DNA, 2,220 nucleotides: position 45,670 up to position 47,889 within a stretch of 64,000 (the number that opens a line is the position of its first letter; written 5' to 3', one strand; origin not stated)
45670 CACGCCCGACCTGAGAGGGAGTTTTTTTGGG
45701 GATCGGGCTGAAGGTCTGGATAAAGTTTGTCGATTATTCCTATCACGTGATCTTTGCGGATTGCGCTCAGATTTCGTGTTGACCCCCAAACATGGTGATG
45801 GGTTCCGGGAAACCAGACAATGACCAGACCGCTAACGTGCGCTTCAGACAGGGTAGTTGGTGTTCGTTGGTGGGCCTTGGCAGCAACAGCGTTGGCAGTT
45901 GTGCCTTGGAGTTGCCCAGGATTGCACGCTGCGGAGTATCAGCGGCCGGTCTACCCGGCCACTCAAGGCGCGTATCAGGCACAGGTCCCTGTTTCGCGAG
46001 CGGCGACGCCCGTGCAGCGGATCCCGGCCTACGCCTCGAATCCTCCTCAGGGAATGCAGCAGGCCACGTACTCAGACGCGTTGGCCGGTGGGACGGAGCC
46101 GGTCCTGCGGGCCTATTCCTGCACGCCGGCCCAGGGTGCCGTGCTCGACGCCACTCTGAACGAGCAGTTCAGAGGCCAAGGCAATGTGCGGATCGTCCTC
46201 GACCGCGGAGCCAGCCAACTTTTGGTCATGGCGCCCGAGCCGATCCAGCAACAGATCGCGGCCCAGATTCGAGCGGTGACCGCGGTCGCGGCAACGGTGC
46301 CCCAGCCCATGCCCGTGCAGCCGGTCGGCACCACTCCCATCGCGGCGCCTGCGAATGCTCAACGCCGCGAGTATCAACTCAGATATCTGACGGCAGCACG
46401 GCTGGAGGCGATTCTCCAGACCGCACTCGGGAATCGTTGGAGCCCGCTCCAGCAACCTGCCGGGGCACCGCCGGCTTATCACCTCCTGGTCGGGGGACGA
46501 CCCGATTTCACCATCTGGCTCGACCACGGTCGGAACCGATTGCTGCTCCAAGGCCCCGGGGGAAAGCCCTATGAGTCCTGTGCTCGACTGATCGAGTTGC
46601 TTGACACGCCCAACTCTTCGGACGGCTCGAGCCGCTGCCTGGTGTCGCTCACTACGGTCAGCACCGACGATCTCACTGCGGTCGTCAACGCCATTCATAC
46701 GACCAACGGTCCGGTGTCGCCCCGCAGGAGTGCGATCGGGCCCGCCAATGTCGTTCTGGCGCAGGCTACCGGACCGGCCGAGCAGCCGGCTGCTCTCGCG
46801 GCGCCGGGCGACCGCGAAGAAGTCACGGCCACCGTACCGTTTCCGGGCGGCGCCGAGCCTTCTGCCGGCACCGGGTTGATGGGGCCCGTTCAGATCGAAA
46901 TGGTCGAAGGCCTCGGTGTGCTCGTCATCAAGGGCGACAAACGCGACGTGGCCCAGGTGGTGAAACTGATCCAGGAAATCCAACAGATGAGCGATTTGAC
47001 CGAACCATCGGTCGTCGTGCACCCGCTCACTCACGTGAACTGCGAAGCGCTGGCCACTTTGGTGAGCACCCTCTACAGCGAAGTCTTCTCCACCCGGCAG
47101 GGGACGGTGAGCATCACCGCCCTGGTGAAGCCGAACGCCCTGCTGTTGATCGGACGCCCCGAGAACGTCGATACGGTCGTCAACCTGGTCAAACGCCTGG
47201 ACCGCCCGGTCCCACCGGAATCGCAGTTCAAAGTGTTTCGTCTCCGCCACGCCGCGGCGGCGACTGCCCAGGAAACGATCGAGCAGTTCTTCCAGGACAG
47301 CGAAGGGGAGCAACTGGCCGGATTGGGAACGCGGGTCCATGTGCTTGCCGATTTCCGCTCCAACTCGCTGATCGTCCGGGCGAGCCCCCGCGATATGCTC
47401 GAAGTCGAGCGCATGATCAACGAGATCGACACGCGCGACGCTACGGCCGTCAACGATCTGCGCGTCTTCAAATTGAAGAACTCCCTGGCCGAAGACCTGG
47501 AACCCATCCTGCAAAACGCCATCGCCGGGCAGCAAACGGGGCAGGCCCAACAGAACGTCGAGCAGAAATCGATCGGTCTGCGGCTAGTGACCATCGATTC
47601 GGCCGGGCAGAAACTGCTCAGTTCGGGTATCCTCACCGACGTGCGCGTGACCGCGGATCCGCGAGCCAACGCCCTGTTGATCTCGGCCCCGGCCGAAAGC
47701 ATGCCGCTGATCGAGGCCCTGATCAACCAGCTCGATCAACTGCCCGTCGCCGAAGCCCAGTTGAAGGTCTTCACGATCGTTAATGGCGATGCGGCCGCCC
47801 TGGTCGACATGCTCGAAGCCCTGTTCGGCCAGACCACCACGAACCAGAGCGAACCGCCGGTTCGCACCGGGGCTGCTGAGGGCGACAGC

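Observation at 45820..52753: Candidate novel envelope assembly/secretion module: giant secretin, pilotin-like lipoprotein, BON protein, acidic S/D/Y/G-rich cargo-like protein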

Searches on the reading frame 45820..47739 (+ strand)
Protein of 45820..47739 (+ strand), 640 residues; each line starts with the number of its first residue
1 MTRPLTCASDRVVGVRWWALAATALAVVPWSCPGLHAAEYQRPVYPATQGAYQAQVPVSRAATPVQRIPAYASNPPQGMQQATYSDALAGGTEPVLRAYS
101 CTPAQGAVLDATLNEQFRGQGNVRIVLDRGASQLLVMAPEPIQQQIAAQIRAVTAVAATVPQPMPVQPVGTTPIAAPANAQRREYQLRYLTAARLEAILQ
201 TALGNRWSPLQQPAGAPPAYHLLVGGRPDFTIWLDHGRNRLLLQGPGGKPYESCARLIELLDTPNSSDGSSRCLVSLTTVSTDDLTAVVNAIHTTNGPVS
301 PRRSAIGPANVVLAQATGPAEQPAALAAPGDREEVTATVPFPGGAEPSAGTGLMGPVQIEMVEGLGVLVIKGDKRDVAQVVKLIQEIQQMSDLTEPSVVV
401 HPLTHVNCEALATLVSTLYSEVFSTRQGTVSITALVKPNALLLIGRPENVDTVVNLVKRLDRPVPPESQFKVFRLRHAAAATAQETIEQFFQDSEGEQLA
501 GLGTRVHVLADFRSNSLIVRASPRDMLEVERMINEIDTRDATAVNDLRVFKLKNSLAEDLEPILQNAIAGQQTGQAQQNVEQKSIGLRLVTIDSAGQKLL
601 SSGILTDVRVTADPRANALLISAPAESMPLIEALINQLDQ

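Call 76: predict_structure(alignment_id=A3)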
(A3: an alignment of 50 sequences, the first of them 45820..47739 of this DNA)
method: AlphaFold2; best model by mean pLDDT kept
length: 640 residues; sequences in the alignment: 50
mean_pLDDT: 74.9   pTM: 0.50
mean pLDDT of the five models: 74.9, 72.6, 72.3, 72.1, 68.4
residues with pLDDT >= 90: 296; 70-90: 121; 50-70: 60; < 50: 163
segments of 3 or more residues with pLDDT < 50: 1-18, 27-89, 161-174, 300-348, 571-586
pLDDT, mean of each block of 10 residues (from residue 1): 35 44 49 37 37 34 36 37 39 90 93 93 95 96 96 78 46 59 97 96 94 94 84 97 94 95 87 92 88 72 42 40 40 36 43 83 92 92 93 92 90 93 93 89 95 96 73 90 91 62 74 90 86 87 74 95 82 45 48 65 70 95 86 89
secondary structure, 60 per line:
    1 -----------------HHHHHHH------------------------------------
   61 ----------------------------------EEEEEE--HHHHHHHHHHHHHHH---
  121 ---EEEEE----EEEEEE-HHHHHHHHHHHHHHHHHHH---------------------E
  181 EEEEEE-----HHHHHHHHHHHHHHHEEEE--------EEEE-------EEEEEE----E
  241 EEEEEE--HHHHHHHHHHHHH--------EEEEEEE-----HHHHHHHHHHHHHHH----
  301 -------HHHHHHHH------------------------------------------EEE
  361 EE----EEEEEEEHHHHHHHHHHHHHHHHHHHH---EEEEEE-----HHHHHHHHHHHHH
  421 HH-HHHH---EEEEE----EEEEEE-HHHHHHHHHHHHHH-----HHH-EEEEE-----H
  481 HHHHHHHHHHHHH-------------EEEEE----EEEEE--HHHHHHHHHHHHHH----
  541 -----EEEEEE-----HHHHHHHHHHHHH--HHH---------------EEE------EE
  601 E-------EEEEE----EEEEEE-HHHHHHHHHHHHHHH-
elements in order: H18-24 E95-100 H103-117 E124-128 E133-138 H140-158 E180-186 H192-206 E207-210 E219-222 E230-235 E240-246 H249-261 E270-276 H282-296 H308-315 E358-362 E367-373 H374-393 E397-402 H408-422 H424-427 E431-435 E440-445 H447-460 E470-474 H480-493 E507-511 E516-520 H523-536 E546-551 H557-569 E590-592 E599-601 E609-613 E618-623 H625-639

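Call 78: fold_search(model_id=the predicted structure, library=pdb)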
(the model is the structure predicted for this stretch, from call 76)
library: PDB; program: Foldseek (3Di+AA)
matches with E <= 10: 840; with E <= 0.001: 31
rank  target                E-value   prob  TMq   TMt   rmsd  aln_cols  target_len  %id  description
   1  6i1x_A                4.8e-09  1.00  0.17  0.21  11.7       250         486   22  Aeromonas hydrophila ExeD (released 2019-04-10)
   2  6i1y_A                6.0e-09  1.00  0.17  0.21  10.9       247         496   21  Vibrio vulnificus EpsD (released 2019-04-10)
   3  5zdh_A                1.7e-08  1.00  0.17  0.21  11.5       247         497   22  CryoEM structure of ETEC Pilotin-Secretin AspS-GspD complex (released 2018-04-18)
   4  8co1_A1               3.4e-08  1.00  0.10  0.10  32.8       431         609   13  Type II Secretion System (released 2024-04-10)
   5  5wq9_A                7.8e-08  1.00  0.16  0.20  11.4       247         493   21  CryoEM structure of type II secretion system secretin GspD G453A mutant in Vibrio cholerae (released 2016-12-28)
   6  5wq8_A                7.8e-08  1.00  0.16  0.20  11.4       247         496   21  CryoEM structure of type II secretion system secretin GspD in Vibrio cholerae (released 2016-12-28)
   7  6hcg_A                8.3e-08  1.00  0.13  0.14  35.7       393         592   16  Klebsiella pneumoniae type II secretion system outer membrane complex. PulD, PulS and PulC HR domain. (released 2019-11-27)
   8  5wq7_A                1.8e-07  1.00  0.16  0.21  11.3       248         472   19  CryoEM structure of type II secretion system secretin GspD in E.coli K12 (released 2016-12-28)
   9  5wln_A                3.5e-07  1.00  0.11  0.17  30.3       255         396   15  Cryo-EM structure of the T2SS secretin XcpQ from Pseudomonas aeruginosa (released 2017-10-25)
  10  4ec5_A                2.2e-06  1.00  0.10  0.28  10.4       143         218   20  Crystal structure of the S210C (dimer) mutant from the N-terminal domain of the secretin XcpQ from Pseudomonas aerugin (released 2012-12-05)
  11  5mp2_A                3.0e-06  1.00  0.11  0.30  10.8       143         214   19  XcpQN012 in complex with VHH04 (released 2017-12-13)
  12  5ngi_A                3.1e-06  1.00  0.12  0.29  11.0       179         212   18  Structure of XcpQN012 (released 2018-01-24)
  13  4e9j_B                6.1e-06  1.00  0.10  0.29  10.3       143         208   21  Crystal structure of the N-terminal domain of the secretin XcpQ from Pseudomonas aeruginosa (released 2012-12-05)
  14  4ec5_B                6.5e-06  1.00  0.11  0.30  11.1       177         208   18  Crystal structure of the S210C (dimer) mutant from the N-terminal domain of the secretin XcpQ from Pseudomonas aerugin (released 2012-12-05)
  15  5ngi_B                1.0e-05  1.00  0.11  0.29  11.5       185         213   18  Structure of XcpQN012 (released 2018-01-24)
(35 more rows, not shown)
